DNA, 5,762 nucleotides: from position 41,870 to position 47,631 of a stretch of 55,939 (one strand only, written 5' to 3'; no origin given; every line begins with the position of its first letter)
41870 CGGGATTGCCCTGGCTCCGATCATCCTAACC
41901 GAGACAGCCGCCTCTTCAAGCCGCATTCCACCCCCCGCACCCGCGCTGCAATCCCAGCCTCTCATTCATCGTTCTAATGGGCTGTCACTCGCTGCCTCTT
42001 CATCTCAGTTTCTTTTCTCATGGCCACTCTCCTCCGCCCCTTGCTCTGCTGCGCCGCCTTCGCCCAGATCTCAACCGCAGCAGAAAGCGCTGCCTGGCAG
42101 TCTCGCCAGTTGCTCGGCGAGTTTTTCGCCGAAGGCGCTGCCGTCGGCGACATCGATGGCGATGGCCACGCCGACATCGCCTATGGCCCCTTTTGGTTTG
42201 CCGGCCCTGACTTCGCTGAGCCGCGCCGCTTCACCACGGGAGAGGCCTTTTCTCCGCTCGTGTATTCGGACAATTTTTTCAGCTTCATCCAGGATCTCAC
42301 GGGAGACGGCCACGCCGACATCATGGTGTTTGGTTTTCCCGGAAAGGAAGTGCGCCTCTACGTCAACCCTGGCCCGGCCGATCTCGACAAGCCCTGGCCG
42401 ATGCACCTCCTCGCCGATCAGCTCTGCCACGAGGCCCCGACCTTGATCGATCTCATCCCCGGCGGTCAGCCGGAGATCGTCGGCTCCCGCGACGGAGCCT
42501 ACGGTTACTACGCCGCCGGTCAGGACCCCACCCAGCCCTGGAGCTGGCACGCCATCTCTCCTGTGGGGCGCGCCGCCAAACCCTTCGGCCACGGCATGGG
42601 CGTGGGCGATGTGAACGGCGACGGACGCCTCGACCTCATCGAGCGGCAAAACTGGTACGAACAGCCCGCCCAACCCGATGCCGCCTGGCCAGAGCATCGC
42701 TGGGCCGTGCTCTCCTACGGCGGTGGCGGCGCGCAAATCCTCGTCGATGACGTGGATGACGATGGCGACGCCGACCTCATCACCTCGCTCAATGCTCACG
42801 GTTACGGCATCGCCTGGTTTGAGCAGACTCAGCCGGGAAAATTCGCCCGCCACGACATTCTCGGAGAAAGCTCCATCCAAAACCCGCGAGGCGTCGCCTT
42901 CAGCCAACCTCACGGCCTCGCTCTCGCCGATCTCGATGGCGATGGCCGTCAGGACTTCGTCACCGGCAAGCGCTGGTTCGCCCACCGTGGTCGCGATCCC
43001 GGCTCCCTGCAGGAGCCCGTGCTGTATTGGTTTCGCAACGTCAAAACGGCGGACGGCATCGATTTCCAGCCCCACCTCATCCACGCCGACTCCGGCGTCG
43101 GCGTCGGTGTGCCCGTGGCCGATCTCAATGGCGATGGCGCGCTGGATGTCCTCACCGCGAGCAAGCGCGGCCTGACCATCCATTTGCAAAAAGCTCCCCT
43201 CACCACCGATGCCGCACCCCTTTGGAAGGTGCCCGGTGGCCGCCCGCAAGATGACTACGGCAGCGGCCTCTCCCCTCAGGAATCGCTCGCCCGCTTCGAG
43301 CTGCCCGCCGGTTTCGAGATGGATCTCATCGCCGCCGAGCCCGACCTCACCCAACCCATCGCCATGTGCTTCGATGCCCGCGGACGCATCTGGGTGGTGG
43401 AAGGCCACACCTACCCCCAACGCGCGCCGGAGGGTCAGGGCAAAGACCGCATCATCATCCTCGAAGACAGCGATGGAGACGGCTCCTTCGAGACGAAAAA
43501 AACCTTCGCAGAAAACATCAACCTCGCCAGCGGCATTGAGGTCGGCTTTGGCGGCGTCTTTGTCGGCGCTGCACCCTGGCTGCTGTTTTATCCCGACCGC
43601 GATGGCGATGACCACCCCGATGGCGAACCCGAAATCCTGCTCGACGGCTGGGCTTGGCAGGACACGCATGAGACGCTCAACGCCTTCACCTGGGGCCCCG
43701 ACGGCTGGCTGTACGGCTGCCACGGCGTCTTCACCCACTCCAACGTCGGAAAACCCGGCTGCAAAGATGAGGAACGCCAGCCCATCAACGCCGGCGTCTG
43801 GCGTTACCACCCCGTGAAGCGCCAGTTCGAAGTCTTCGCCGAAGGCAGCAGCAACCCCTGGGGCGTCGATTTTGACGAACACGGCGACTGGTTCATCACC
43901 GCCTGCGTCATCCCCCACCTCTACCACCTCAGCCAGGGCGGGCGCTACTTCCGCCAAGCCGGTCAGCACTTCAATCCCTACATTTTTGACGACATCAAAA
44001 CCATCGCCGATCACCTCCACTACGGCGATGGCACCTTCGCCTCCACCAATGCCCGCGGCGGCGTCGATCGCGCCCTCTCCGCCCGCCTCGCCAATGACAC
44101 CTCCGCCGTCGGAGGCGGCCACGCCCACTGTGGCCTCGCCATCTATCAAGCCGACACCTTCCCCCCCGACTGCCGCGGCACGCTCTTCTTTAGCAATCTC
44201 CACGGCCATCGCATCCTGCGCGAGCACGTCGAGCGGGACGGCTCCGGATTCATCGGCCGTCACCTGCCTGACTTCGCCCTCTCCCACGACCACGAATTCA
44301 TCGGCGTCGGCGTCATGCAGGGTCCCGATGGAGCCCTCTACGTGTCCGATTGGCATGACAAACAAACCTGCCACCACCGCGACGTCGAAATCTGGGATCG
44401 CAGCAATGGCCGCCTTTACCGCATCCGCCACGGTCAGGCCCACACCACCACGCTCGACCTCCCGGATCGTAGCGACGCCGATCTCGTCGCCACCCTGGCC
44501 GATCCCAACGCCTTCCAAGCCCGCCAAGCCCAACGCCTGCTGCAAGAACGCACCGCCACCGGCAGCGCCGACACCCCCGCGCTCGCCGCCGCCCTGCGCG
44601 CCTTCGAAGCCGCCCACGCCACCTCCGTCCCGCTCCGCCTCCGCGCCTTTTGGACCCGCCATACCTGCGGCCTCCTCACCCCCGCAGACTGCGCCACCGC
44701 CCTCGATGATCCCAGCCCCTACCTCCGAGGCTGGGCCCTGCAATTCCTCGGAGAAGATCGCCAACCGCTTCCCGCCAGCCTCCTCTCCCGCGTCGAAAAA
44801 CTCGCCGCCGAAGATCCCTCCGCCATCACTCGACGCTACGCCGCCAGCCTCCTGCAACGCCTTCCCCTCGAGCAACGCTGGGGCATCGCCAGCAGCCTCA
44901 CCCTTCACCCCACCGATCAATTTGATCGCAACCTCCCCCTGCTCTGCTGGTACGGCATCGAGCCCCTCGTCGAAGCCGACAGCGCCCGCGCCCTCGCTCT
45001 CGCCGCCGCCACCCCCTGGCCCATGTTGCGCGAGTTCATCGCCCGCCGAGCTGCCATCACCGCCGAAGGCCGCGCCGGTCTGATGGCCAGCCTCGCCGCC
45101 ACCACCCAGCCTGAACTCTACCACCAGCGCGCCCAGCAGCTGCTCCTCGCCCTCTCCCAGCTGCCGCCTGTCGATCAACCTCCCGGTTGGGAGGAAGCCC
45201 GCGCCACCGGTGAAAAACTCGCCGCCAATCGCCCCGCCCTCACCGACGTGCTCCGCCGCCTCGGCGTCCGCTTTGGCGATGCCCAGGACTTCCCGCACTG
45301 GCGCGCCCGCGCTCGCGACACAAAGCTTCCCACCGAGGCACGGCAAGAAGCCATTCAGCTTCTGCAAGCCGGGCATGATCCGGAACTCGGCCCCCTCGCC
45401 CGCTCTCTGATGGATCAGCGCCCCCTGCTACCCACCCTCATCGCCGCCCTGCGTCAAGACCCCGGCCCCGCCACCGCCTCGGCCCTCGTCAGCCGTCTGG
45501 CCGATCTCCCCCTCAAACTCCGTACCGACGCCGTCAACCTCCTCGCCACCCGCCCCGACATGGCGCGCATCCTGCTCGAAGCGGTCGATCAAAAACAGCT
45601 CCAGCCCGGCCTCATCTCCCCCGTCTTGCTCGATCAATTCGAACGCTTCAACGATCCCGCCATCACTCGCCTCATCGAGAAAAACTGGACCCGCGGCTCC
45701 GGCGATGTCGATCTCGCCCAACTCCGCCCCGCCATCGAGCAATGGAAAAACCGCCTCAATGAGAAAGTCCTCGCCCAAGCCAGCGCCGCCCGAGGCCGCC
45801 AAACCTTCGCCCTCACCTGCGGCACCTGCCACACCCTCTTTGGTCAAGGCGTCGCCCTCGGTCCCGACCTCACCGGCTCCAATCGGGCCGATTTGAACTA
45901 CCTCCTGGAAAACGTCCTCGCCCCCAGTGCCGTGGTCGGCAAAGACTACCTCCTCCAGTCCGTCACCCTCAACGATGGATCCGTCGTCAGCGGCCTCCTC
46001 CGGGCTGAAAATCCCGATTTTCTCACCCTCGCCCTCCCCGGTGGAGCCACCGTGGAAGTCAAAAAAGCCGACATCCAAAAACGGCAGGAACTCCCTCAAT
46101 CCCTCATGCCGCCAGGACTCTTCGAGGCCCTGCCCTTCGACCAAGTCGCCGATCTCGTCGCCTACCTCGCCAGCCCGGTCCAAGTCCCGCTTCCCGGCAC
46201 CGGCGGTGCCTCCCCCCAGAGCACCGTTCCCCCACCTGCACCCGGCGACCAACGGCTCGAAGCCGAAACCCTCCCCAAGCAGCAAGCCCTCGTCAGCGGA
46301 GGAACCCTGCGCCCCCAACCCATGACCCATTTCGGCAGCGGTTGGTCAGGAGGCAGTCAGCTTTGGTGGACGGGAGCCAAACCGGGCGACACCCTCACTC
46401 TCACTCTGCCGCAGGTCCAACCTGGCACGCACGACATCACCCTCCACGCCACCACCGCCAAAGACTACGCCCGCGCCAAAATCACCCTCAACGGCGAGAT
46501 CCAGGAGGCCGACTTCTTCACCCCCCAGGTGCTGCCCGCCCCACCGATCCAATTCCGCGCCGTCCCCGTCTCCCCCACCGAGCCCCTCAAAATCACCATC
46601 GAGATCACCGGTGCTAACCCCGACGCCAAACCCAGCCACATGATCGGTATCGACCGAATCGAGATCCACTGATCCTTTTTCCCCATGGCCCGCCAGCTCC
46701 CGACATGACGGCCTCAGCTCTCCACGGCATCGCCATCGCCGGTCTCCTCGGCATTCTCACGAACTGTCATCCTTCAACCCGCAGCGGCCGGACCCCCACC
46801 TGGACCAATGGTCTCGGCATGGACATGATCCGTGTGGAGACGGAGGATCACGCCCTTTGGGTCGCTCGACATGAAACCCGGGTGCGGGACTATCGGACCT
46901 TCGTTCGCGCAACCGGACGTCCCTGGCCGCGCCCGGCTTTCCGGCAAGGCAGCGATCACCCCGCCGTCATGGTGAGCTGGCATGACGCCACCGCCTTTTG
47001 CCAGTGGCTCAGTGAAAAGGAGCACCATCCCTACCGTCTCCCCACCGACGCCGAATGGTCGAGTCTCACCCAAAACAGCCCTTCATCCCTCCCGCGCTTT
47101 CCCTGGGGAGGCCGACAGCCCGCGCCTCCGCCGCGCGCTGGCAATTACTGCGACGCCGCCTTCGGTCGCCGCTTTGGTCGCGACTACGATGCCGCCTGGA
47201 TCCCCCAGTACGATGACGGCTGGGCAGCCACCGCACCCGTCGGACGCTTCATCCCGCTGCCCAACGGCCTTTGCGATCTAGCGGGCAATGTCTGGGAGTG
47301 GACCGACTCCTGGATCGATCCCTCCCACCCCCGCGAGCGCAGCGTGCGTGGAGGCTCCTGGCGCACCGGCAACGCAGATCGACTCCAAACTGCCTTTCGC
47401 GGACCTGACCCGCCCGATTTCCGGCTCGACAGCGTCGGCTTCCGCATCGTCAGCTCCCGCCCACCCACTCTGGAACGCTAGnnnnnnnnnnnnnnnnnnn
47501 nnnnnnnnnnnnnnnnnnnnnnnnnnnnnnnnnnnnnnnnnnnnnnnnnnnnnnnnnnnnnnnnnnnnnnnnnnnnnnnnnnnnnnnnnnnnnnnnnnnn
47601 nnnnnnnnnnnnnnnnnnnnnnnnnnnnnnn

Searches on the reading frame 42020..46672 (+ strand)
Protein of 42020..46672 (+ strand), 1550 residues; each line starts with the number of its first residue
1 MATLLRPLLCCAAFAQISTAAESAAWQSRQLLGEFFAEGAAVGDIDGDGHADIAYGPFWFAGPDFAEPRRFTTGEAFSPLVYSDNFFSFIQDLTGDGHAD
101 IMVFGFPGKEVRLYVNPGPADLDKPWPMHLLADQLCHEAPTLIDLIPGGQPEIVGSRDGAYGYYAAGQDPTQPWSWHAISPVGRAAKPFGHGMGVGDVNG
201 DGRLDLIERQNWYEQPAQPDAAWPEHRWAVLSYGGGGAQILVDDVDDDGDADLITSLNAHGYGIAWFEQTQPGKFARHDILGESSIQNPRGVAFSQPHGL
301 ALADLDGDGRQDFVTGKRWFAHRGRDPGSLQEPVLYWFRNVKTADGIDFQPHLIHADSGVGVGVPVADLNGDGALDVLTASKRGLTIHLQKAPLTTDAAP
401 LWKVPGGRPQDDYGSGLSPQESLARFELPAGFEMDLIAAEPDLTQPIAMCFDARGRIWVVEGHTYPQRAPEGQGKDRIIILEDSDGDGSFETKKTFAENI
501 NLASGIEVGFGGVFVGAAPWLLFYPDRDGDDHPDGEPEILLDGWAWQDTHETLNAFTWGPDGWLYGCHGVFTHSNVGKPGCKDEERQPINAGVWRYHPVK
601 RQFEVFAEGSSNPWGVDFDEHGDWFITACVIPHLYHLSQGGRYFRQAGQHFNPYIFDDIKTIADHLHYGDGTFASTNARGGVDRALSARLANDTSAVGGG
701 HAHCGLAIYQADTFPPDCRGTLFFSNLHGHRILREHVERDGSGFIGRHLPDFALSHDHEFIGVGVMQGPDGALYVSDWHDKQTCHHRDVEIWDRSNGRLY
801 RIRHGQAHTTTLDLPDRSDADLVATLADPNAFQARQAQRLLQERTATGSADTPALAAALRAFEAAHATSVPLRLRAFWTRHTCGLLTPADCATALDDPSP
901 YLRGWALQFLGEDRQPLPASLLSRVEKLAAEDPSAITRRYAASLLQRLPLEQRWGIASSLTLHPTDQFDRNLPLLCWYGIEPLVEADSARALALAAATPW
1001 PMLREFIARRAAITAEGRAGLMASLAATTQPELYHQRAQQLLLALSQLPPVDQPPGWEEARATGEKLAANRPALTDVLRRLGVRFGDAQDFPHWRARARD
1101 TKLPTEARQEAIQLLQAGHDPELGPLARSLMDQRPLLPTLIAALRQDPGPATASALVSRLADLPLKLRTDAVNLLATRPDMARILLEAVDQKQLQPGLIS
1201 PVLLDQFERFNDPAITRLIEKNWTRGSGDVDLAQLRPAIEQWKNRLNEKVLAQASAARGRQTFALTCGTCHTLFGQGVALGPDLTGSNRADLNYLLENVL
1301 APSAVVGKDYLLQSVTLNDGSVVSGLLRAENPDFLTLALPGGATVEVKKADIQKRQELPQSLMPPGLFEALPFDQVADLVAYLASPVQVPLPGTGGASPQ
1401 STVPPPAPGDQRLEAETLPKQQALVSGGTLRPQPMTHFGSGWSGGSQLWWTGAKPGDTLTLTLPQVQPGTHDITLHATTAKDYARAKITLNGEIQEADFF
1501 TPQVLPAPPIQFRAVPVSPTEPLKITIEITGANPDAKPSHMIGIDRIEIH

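Call 8: search_protein_families(library=pfam, proteins=[window:42020-46672:+], max_evalue=0.001)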
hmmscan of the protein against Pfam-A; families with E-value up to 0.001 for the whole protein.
window:42020-46672:+ (1550 aa): 4 families
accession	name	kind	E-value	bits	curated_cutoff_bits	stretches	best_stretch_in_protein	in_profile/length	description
PF23500.1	DUF7133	-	3.6e-75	254.1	27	1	418-804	1-383/385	Domain of unknown function (DUF7133)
PF13517.12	FG-GAP_3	-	9.1e-25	87.5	26.9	1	244-314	1-60/61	FG-GAP-like repeat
PF01839.29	FG-GAP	-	3.5e-14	52.7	22.1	0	36-56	1-21/37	FG-GAP repeat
PF00034.26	Cytochrom_C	-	1.4e-06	30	21.3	0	1256-1287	1-33/90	Cytochrome c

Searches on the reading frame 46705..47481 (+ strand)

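Call 8: search_protein_families(library=pfam, proteins=[window:46705-47481:+], max_evalue=0.001)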
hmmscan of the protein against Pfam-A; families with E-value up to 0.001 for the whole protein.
window:46705-47481:+ (258 aa): 1 family
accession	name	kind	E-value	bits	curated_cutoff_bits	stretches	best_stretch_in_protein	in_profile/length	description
PF03781.23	FGE-sulfatase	-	1.8e-32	113.4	23.3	1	49-249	35-254/255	Sulfatase-modifying factor enzyme 1-like domain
